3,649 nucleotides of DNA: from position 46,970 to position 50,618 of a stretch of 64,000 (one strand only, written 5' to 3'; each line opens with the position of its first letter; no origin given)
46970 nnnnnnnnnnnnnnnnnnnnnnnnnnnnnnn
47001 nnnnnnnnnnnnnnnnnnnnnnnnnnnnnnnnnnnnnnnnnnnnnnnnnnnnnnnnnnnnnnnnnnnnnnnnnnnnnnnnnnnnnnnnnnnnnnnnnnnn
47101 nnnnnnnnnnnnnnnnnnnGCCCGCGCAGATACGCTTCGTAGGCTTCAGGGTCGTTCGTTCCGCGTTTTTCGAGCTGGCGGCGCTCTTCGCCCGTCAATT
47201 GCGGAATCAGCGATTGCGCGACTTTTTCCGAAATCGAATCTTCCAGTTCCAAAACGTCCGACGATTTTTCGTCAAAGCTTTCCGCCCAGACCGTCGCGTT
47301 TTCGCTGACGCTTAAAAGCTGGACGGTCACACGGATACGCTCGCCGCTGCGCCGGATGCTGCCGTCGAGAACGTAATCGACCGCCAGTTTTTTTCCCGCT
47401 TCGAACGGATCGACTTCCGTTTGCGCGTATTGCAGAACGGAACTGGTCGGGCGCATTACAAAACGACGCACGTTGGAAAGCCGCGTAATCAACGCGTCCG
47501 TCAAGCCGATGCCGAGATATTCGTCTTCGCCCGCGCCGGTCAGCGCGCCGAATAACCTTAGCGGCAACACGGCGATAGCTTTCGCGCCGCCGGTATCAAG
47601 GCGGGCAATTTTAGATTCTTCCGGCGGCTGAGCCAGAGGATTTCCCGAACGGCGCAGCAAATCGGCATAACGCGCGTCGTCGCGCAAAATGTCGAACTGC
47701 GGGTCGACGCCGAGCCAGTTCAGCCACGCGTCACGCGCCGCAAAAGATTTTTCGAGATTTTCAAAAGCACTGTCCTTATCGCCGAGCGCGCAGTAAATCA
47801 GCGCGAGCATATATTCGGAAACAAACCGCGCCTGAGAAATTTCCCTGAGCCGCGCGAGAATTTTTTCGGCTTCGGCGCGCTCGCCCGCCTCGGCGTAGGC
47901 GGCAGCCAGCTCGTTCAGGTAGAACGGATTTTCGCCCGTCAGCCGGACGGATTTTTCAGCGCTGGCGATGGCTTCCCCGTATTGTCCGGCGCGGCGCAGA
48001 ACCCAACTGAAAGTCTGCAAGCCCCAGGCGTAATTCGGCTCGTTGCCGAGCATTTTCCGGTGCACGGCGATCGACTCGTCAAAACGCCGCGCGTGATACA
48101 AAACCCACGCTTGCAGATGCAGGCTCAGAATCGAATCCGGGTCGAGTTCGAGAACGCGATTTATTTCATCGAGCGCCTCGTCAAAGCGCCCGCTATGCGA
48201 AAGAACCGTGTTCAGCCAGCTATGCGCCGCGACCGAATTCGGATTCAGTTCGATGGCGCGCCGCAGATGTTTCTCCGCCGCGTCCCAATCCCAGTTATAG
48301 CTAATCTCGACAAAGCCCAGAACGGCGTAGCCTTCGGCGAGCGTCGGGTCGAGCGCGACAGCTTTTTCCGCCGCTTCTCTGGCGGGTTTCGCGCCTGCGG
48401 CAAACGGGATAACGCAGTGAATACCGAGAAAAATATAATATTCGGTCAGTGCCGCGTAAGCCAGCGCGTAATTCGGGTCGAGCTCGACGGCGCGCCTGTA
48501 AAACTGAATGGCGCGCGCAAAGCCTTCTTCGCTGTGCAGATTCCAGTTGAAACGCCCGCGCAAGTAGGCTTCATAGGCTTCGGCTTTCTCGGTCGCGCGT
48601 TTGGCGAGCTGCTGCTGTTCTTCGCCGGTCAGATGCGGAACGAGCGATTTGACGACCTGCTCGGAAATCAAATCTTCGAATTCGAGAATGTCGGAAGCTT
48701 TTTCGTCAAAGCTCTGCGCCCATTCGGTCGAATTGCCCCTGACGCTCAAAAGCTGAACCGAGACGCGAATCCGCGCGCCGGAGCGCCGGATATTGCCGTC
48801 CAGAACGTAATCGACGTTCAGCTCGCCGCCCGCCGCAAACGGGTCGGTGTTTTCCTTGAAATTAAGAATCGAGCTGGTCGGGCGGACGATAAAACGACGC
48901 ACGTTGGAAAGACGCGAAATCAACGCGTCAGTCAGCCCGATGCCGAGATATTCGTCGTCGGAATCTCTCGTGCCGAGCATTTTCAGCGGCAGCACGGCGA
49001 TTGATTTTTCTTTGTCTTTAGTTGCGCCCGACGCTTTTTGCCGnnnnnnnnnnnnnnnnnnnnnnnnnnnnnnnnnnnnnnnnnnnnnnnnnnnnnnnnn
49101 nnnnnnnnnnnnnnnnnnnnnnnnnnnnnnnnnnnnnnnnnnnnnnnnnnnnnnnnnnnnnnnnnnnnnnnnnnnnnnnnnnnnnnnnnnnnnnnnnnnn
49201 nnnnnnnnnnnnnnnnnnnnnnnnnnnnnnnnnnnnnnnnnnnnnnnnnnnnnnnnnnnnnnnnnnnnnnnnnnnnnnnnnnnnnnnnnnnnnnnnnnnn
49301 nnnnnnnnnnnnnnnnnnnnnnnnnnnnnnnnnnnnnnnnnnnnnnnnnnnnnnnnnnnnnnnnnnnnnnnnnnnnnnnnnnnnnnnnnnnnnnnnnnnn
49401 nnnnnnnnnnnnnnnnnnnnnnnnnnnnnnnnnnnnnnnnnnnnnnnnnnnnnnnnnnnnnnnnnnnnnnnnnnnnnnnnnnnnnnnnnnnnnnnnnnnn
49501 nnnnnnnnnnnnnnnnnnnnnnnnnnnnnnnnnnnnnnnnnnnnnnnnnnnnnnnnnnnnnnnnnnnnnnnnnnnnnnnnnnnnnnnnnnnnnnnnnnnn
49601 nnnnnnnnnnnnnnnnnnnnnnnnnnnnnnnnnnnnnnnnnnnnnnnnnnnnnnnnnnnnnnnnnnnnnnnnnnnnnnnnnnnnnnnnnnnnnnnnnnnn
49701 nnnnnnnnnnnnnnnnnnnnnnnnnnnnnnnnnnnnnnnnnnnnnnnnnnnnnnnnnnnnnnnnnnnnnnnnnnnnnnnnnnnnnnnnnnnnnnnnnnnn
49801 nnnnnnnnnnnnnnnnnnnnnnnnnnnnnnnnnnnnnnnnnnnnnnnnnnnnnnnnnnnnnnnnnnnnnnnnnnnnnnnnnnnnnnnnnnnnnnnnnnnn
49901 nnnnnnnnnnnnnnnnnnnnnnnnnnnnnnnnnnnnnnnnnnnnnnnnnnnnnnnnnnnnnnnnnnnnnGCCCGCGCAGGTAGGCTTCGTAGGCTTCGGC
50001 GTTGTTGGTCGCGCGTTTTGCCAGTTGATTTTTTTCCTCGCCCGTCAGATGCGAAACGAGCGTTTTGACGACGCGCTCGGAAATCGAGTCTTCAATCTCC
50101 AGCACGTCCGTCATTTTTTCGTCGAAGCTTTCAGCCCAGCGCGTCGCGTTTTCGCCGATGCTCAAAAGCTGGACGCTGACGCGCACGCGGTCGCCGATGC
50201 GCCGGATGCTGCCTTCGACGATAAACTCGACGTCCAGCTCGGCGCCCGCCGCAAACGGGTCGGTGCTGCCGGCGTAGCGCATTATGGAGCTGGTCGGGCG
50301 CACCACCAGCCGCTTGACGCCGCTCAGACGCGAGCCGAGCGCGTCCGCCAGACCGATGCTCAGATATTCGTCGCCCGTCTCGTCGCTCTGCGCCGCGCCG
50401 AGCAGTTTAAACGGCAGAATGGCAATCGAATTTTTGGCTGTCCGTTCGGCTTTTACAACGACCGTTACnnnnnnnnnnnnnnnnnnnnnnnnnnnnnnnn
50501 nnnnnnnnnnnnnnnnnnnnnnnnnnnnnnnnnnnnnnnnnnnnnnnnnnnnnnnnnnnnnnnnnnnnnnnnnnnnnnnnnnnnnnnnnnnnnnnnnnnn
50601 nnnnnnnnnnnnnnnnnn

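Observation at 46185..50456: Tandem triplication inside the 1818-aa kinase, recognisable at nucleotide level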

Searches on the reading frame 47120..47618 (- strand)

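Call 30: search_protein_families(library=pfam, proteins=[window:47120-47618:-], max_evalue=10)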
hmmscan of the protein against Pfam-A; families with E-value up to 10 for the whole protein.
window:47120-47618:- (166 aa): 2 families
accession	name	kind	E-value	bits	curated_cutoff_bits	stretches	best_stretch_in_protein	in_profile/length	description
PF17680.6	FlgO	-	0.065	13.5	22.6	1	76-113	84-121/130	FlgO protein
PF04052.18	TolB_N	-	0.082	13.5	22.4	1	67-107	63-103/106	TolB amino-terminal domain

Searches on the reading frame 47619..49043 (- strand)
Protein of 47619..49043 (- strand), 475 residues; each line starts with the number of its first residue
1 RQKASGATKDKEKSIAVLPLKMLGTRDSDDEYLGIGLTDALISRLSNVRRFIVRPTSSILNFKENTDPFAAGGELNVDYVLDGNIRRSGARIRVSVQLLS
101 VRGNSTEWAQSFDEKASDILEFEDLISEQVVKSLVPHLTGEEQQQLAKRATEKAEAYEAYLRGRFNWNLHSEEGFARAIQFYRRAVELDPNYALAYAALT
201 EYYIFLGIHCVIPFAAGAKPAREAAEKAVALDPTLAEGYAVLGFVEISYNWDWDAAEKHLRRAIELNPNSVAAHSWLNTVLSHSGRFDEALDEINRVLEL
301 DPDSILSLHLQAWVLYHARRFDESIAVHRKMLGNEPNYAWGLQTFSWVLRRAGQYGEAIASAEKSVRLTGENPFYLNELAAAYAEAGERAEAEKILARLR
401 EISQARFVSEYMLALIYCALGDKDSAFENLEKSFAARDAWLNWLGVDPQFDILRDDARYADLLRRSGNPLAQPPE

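Call 31: search_protein_families(library=ncbifam, proteins=[window:47619-49043:-], max_evalue=0.01)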
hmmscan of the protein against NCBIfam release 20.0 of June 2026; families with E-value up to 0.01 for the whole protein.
window:47619-49043:- (475 aa): 23 families
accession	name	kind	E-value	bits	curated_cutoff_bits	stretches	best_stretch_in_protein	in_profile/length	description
NF009037.0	PRK12370.1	equivalog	2.6e-26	92.2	589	1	8-450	117-549/553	HilA/EilA family virulence transcriptional regulator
NF040959.1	MamA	equivalog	7e-21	74.6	200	3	274-403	74-203/204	magnetosome protein MamA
TIGR02917.1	PEP_TPR_lipo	equivalog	6.8e-20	70.6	312.2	1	230-432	697-896/899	XrtA/PEP-CTERM system TPR-repeat protein PrsT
TIGR04510.1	mod_pep_cyc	subfamily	1e-16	60.7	400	2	220-425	416-620/814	putative peptide modification system cyclase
NF047558.1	TPR_END_plus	domain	3.4e-14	52.5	32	1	411-463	3-55/56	TPR end-of-group domain-containing protein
NF033762.1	social_mot_Tgl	equivalog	3.4e-12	46.3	225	2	256-403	50-200/252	social motility TPR repeat lipoprotein Tgl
TIGR02521.1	type_IV_pilW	equivalog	4.9e-12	45.9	154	2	252-426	46-222/234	type IV pilus biogenesis/stability protein PilW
TIGR00990.1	3a0801s09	subfamily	5.2e-09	35.3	757.25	1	220-368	349-496/615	mitochondrial import receptor subunit TOM70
NF008391.2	PRK11189.1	equivalog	2.9e-07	30.3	250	1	254-326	82-154/297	lipoprotein NlpI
NF033758.1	gliding_GltE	equivalog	1.3e-05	24.4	225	1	252-320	271-338/411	adventurous gliding motility TPR repeat lipoprotein GltE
NF052400.1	M48_BAM_BepA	equivalog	1.3e-05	24.2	570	1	311-438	313-440/483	beta-barrel assembly-enhancing protease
NF052415.1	T3SS_chap_SctY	equivalog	2.3e-05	24.9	70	1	304-398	5-102/106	type III secretion apparatus assembly chaperone SctY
NF007540.1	PRK10153.1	equivalog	2.6e-05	23.3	400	1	28-200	220-385/516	lysine decarboxylation/transport transcriptional activator CadC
TIGR03939.1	PGA_TPR_OMP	equivalog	2.6e-05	22.6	366.65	0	349-424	96-171/800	poly-beta-1,6 N-acetyl-D-glucosamine export porin PgaA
NF008757.0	PRK11788.1-5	equivalog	0.00012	21.3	363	1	252-306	195-249/388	lipopolysaccharide assembly protein LapB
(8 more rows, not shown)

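Call 41: predict_structure(alignment_id=A1)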
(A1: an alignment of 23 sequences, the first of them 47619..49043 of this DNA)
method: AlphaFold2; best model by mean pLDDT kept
length: 475 residues; sequences in the alignment: 23
mean_pLDDT: 91.7   pTM: 0.89
mean pLDDT of the five models: 91.7, 91.0, 90.1, 89.9, 89.6
residues with pLDDT >= 90: 367; 70-90: 90; 50-70: 8; < 50: 10
segments of 3 or more residues with pLDDT < 50: 1-9
pLDDT, mean of each block of 10 residues (from residue 1): 42 92 74 90 92 89 85 94 91 95 96 87 93 89 87 94 89 86 97 96 84 87 97 96 93 96 95 95 97 96 90 97 98 94 97 98 96 94 98 97 93 97 98 94 96 96 94 65
secondary structure, 60 per line:
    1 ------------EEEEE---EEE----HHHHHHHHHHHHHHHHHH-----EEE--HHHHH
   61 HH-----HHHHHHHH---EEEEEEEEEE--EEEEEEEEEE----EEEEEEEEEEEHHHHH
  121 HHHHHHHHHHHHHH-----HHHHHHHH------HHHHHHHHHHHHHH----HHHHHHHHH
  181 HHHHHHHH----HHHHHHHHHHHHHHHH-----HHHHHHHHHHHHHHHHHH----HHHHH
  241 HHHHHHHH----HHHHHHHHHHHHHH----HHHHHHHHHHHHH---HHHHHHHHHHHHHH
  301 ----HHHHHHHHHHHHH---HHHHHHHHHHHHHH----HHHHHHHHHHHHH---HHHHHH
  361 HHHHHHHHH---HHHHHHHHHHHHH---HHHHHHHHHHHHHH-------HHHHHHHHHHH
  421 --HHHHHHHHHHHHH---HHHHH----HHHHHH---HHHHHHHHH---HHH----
elements in order: E13-17 E21-23 H28-45 E51-53 H56-62 H68-75 E79-88 E91-100 E105-115 H116-134 H140-147 H154-167 H172-188 H193-208 H214-231 H236-248 H253-266 H271-283 H287-300 H305-317 H321-334 H339-351 H355-369 H373-385 H389-402 H410-420 H423-435 H439-443 H448-453 H457-465

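Call 44: fold_search(model_id=the predicted structure, library=pdb)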
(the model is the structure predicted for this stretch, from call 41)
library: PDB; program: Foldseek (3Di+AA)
matches with E <= 10: 1557; with E <= 0.001: 407
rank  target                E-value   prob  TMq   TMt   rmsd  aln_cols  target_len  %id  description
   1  8chy                  1.3e-11  1.00  0.32  0.50  10.4       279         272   27  Crystal structure of an 8-repeat consensus TPR superhelix with Zinc. (released 2024-02-21)
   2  9qhb                  4.1e-11  1.00  0.34  0.54   9.0       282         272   26  Crystal structure of 16-repeat CTPR protein with eliminated coordination sites (released 2025-10-22)
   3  9qhc_A                1.1e-10  1.00  0.36  0.55  14.0       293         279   26  Crystal structure of 8-repeat CTPR protein with eliminated coordination sites (released 2025-10-22)
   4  9qhc_B                1.4e-10  1.00  0.36  0.55  14.2       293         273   26  Crystal structure of 8-repeat CTPR protein with eliminated coordination sites (released 2025-10-22)
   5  6eou                  2.2e-10  1.00  0.33  0.44  13.1       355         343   21  O-GlcNAc transferase TPR domain with the intellectual disability associated mutation L254F (released 2018-05-09)
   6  1w3b_A                2.6e-10  1.00  0.37  0.43  12.3       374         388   22  The superhelical TPR domain of O-linked GlcNAc transferase reveals structural similarities to importin alpha. (released 2004-09-09)
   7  1w3b_B                8.4e-10  1.00  0.34  0.42  11.7       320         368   22  The superhelical TPR domain of O-linked GlcNAc transferase reveals structural similarities to importin alpha. (released 2004-09-09)
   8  5dse_A                7.3e-09  1.00  0.44  0.39  11.9       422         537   19  Crystal Structure of the TTC7B/Hyccin Complex (released 2015-12-02)
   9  7yea_A                9.4e-09  1.00  0.35  0.19  13.3       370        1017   22  Human O-GlcNAc transferase Dimer (released 2023-07-12)
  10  5dse_C                1.2e-08  1.00  0.44  0.31  12.2       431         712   18  Crystal Structure of the TTC7B/Hyccin Complex (released 2015-12-02)
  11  7yeh_A                1.2e-08  1.00  0.36  0.19  14.4       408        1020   19  Cryo-EM structure of human OGT-OGA complex (released 2023-07-12)
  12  8dth_A                2.5e-08  1.00  0.26  0.18  15.8       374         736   18  Cryo-EM structure of Arabidopsis SPY alternative conformation 2 (released 2023-03-08)
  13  8dtg_B                2.5e-08  1.00  0.25  0.18  16.1       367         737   18  Cryo-EM structure of Arabidopsis SPY alternative conformation 1 (released 2023-03-08)
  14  7y4i_A                2.6e-08  1.00  0.24  0.16  17.9       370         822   19  Crystal structure of SPINDLY in complex with GDP (released 2022-12-07)
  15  7ntf_B                3.5e-08  1.00  0.40  0.25   9.1       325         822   22  Cryo-EM structure of unliganded O-GlcNAc transferase (released 2021-11-17)
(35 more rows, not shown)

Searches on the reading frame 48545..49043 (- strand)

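Call 30: search_protein_families(library=pfam, proteins=[window:48545-49043:-], max_evalue=10)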
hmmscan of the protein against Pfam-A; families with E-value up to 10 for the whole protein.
window:48545-49043:- (166 aa): 1 family
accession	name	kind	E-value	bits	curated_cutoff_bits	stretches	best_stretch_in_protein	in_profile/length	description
PF01765.24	RRF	-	0.038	14.3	29.7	1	128-162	76-110/164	Ribosome recycling factor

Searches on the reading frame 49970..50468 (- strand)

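Call 29: search_solved_structures(query=window:49970-50468:-, max_evalue=10, show_alignments=2)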
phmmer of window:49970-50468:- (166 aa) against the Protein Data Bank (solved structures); distinct sequences matched with E-value up to 10: 1.
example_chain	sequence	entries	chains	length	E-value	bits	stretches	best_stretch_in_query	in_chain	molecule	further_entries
5e4r_A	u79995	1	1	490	0.15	15.5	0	80-131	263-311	Ketol-acid reductoisomerase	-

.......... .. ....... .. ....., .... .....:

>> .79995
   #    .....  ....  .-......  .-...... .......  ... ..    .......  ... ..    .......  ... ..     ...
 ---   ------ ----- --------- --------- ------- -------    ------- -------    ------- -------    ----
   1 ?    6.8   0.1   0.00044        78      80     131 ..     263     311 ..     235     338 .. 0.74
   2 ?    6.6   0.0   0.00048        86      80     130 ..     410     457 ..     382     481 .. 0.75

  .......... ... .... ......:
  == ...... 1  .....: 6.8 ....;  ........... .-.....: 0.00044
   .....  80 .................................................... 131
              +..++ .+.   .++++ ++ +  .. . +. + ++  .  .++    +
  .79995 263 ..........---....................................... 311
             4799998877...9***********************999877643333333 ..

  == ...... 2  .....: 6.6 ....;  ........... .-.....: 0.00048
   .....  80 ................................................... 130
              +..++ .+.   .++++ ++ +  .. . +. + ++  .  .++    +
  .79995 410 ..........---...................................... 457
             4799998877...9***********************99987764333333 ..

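Call 30: search_protein_families(library=pfam, proteins=[window:49970-50468:-], max_evalue=10)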
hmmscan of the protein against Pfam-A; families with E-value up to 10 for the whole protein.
window:49970-50468:- (166 aa): 4 families
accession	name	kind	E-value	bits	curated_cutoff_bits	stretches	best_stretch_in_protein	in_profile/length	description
PF16539.10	FlgT_M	-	0.076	13.6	31.2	1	11-91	8-100/158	Flagellar assembly protein T, middle domain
PF03096.20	Ndr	-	0.14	11.3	23.3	1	100-149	128-177/283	Ndr family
PF19016.5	DUF5745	-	0.19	12.1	27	1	112-145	7-40/59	Domain of unknown function (DUF5745)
PF15150.11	PMAIP1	-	0.21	11.9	27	1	67-102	10-43/54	Phorbol-12-myristate-13-acetate-induced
